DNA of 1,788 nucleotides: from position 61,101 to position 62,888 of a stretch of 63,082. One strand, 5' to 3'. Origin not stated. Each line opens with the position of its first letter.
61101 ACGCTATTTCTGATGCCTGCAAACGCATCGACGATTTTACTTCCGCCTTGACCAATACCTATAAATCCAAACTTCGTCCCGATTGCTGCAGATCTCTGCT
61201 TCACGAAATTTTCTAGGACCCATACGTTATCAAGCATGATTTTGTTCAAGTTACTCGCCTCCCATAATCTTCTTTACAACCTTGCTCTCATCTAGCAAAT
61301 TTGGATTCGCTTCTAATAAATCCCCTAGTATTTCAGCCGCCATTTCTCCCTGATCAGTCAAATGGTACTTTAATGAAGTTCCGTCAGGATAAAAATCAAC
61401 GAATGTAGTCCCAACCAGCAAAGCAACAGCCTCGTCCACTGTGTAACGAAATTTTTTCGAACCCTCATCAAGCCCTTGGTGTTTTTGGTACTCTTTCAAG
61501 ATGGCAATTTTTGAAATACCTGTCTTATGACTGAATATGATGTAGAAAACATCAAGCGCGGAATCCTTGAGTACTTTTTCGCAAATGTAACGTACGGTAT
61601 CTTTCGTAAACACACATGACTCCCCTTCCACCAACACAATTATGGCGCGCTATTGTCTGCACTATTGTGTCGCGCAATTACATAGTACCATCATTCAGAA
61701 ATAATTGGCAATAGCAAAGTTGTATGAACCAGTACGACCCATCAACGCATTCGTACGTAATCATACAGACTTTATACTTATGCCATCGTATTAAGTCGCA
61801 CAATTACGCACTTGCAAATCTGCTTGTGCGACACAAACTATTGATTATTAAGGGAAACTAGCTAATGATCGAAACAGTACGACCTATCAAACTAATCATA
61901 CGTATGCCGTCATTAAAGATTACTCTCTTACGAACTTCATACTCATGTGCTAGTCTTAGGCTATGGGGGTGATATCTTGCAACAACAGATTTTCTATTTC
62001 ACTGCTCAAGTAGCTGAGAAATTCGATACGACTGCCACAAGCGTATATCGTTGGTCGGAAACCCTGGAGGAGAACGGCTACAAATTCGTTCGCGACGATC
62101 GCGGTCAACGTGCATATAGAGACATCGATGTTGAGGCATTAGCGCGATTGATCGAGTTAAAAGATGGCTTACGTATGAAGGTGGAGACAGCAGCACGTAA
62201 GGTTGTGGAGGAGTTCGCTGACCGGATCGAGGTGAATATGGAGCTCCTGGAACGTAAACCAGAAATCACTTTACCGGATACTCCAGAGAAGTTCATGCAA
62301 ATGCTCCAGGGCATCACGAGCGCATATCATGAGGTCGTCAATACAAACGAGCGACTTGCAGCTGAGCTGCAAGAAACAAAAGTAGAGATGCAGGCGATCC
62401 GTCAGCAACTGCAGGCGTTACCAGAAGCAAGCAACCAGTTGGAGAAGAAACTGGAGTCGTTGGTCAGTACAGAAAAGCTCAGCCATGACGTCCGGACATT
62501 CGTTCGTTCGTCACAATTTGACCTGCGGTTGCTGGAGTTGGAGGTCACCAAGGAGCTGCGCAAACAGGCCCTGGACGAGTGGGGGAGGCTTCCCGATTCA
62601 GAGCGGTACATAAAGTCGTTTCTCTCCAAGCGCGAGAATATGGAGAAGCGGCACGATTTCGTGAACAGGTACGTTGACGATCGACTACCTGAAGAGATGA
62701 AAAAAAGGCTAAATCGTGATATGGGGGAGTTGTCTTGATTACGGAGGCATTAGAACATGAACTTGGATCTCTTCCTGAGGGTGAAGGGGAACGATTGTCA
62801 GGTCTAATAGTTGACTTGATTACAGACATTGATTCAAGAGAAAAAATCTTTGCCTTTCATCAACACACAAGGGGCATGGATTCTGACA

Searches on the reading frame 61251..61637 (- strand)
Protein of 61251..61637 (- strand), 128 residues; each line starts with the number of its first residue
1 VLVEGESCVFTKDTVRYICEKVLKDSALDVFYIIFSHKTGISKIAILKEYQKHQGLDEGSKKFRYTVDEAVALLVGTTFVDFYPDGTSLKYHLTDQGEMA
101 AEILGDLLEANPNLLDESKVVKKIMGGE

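Call 8: search_protein_families(library=pfam, proteins=[window:61251-61637:-], max_evalue=0.01)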
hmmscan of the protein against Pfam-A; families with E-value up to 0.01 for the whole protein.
window:61251-61637:- (128 aa): 0 families

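Call 9: search_protein_families(library=phrogs, proteins=[window:61251-61637:-], max_evalue=0.01)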
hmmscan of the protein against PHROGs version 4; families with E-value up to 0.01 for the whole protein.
window:61251-61637:- (128 aa): 0 families

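Call 60: search_solved_structures(query=window:61251-61637:-, max_evalue=10)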
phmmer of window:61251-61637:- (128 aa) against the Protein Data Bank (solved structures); distinct sequences matched with E-value up to 10: 5.
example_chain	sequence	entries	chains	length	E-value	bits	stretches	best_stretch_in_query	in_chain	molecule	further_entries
3pwi_A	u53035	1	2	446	0.81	13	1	43-82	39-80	Glucarate dehydratase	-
1jdf_A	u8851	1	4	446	0.86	12.9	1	43-82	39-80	Glucarate Dehydratase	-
1ec7_A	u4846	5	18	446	0.89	12.9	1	43-82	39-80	GLUCARATE DEHYDRATASE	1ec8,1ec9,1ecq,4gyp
1jct_A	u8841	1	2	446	0.89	12.9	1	43-82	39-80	Glucarate Dehydratase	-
3pwg_A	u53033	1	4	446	0.89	12.9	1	43-82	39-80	Glucarate dehydratase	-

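Call 100: find_homologous_proteins(query=window:61251-61637:-, max_evalue=0.001)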
Query window:61251-61637:- (128 aa): 5 proteins with E <= 0.001 among 17 candidates.
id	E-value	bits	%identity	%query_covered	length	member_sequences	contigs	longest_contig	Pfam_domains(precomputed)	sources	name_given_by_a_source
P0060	1.3e-71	256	99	94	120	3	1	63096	-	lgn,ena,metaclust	metaclust:\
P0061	2.7e-63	229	88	94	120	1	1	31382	-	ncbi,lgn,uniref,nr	ncbi:hypothetical protein [Brevibacillus reuszeri]|uniref:hypothetical protein n=1 Tax=Brevibacillus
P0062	4.7e-60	219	86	92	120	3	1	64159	-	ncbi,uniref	ncbi:hypothetical protein [Brevibacillus borstelensis]|uniref:hypothetical protein n=1 Tax=Brevibaci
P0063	1.8e-46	175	69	93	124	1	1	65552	-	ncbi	ncbi:hypothetical protein ACWGPW_24440 [Paenibacillus chitinolyticus]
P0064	1.3e-37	146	60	91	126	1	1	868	-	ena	-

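Call 101: find_encoding_contigs(protein=P0062, flank=10000, max_places=2)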
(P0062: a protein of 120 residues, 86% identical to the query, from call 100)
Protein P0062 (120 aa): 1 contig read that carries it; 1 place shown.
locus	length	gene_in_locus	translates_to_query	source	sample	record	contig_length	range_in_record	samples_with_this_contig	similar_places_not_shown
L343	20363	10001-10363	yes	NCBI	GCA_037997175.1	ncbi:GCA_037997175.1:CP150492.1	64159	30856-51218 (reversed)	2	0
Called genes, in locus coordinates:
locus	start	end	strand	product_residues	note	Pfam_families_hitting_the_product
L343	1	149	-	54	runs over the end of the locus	PF09669:Phage_pRha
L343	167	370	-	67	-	PF12844:HTH_19 (weak), PF01381:HTH_3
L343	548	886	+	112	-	PF12844:HTH_19, PF13560:HTH_31, PF24250:HVO_2718 (weak), PF01381:HTH_3, PF13443:HTH_26 (weak)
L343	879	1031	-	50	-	-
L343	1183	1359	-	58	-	-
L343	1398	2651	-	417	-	PF01381:HTH_3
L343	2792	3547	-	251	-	PF00072:Response_reg, PF04397:LytTR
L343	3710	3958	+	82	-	PF13443:HTH_26, PF01381:HTH_3 (weak)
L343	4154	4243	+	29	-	PF16935:Hol_Tox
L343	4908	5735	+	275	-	PF13730:HTH_36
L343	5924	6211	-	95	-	-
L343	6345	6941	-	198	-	PF13814:Replic_Relax (faint)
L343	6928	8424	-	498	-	PF01580:FtsK_SpoIIIE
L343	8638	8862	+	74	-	-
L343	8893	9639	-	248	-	-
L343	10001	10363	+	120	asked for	-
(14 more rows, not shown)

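Call 108: predict_structure(alignment_id=A3)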
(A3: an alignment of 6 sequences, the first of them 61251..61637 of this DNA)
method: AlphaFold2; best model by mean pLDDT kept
length: 128 residues; sequences in the alignment: 6
mean_pLDDT: 55.6   pTM: 0.50
mean pLDDT of the five models: 55.6, 54.4, 45.1, 44.3, 44.1
residues with pLDDT >= 90: 0; 70-90: 11; 50-70: 83; < 50: 34
segments of 3 or more residues with pLDDT < 50: 1-10, 21-23, 76-93
pLDDT, mean of each block of 10 residues (from residue 1): 39 54 58 63 68 69 53 46 37 53 61 64 60
secondary structure, 60 per line:
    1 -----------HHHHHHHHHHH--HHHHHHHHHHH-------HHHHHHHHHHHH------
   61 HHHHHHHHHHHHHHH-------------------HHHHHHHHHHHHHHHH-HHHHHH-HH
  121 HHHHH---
elements in order: H12-22 H25-35 H43-54 H61-75 H95-110 H112-117 H119-125

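Call 110: fold_search(model_id=the predicted structure, library=pdb)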
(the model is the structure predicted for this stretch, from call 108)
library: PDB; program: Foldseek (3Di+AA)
matches with E <= 10: 199; with E <= 0.001: 0
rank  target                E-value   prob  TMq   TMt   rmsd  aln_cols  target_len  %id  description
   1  3eco_A                3.3e-01  0.44  0.36  0.35   7.3       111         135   16  Crystal structure of MepR, a transcription regulator of the Staphylococcus aureus multidrug efflux pump MepA (released 2009-02-10)
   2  2nyx_A                3.7e-01  0.44  0.39  0.36   8.2       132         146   14  Crystal structure of RV1404 from Mycobacterium tuberculosis (released 2006-12-05)
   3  6cmv_C                3.9e-01  0.47  0.36  0.40  10.3       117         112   11  Crystal structure of Archaeal Biofilm Regulator (AbfR2) from Sulfolobus acidocaldarius (released 2018-11-14)
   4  4esb                  3.9e-01  0.33  0.30  0.33   7.6       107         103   20  Crystal structure of PadR-like transcriptional regulator (BC4206) from Bacillus cereus strain ATCC 14579 (released 2012-12-05)
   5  6qfd_B                4.9e-01  0.63  0.43  0.47   6.9       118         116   14  The complex structure of hsRosR-S4 (vng0258/RosR-S4) (released 2019-07-10)
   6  8xuo_A                5.8e-01  0.63  0.44  0.11   5.4       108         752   12  Cryo-EM structure of tomato NRC2 dimer (released 2024-05-22)
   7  8xuq_A                6.4e-01  0.57  0.45  0.09   5.3       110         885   13  Cryo-EM structure of tomato NRC2 tetramer (released 2024-05-22)
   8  3r0a_B                7.6e-01  0.20  0.32  0.33  13.9       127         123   16  Possible transcriptional regulator from Methanosarcina mazei Go1 (gi 21227196) (released 2011-03-23)
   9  1f4k_A                8.4e-01  0.35  0.38  0.41   6.6       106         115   11  CRYSTAL STRUCTURE OF THE REPLICATION TERMINATOR PROTEIN/B-SITE DNA COMPLEX (released 2001-06-08)
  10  3r0a_A                8.4e-01  0.28  0.34  0.36  10.3       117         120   17  Possible transcriptional regulator from Methanosarcina mazei Go1 (gi 21227196) (released 2011-03-23)
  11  4ld5_E                1.2e+00  0.23  0.38  0.36   8.2       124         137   13  Crystal structure of MepR Q18P mutant from multidrug resistant S. aureus clinical isolate (released 2013-09-11)
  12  9jbn_C                1.3e+00  0.47  0.44  0.16   6.3       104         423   15  Cryo-EM structure of the Arabidopsis EDS1-PAD4-ADR1 immune complex in the presence of pRib-AMP (released 2025-09-03)
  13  3m8f_A                1.5e+00  0.38  0.42  0.51   5.3       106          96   16  Protein structure of type III plasmid segregation TubR mutant (released 2010-07-07)
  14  3m8e_A                1.6e+00  0.28  0.39  0.46   5.3       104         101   17  Protein structure of Type III plasmid segregation TubR (released 2010-07-07)
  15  4lmy_A                1.6e+00  0.25  0.40  0.35  13.4       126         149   12  Structure of GAS PerR-Zn-Zn (released 2014-04-02)
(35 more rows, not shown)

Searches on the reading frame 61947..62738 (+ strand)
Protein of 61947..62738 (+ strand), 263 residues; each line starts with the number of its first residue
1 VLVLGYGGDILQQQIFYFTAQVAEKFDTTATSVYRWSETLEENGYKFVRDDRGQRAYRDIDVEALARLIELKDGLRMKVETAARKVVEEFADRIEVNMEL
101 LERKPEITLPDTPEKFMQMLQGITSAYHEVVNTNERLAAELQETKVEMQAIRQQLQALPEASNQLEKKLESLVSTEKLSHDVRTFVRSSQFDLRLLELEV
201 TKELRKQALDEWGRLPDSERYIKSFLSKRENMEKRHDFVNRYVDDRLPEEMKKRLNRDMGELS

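Call 8: search_protein_families(library=pfam, proteins=[window:61947-62738:+], max_evalue=0.01)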
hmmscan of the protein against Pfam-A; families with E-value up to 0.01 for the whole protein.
window:61947-62738:+ (263 aa): 6 families
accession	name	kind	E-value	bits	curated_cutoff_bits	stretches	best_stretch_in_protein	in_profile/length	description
PF13411.12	MerR_1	-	0.00039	20.9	21.6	1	20-84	4-64/69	MerR HTH family regulatory protein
PF06160.17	EzrA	-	0.00045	19.1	39.6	1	78-176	407-495/557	Septation ring formation regulator, EzrA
PF08822.17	DUF1804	-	0.0027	18.1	29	1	79-169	64-150/164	Protein of unknown function (DUF1804)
PF07889.17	DUF1664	-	0.0041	17.6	34.6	1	108-172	56-120/124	Protein of unknown function (DUF1664)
PF13565.12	HTH_32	-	0.0053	17.7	33.7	1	32-94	1-64/73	Homeodomain-like domain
PF05960.17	DUF885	-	0.0081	16.3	32.4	1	63-169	161-274/532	Bacterial protein of unknown function (DUF885)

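Call 9: search_protein_families(library=phrogs, proteins=[window:61947-62738:+], max_evalue=0.01)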
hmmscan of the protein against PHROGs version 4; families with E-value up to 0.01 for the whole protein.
window:61947-62738:+ (263 aa): 4 families
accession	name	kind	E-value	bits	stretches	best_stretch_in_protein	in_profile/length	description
phrog_3470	-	unknown function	1.2e-17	65.6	1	13-170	3-159/193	-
phrog_151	-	integration and excision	0.00021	21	1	19-92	147-224/582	transposase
phrog_756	-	DNA, RNA and nucleotide metabolism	0.0014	19.6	1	77-172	62-153/166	DNA binding protein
phrog_73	-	head and packaging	0.007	17.1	0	87-177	180-268/287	head scaffolding protein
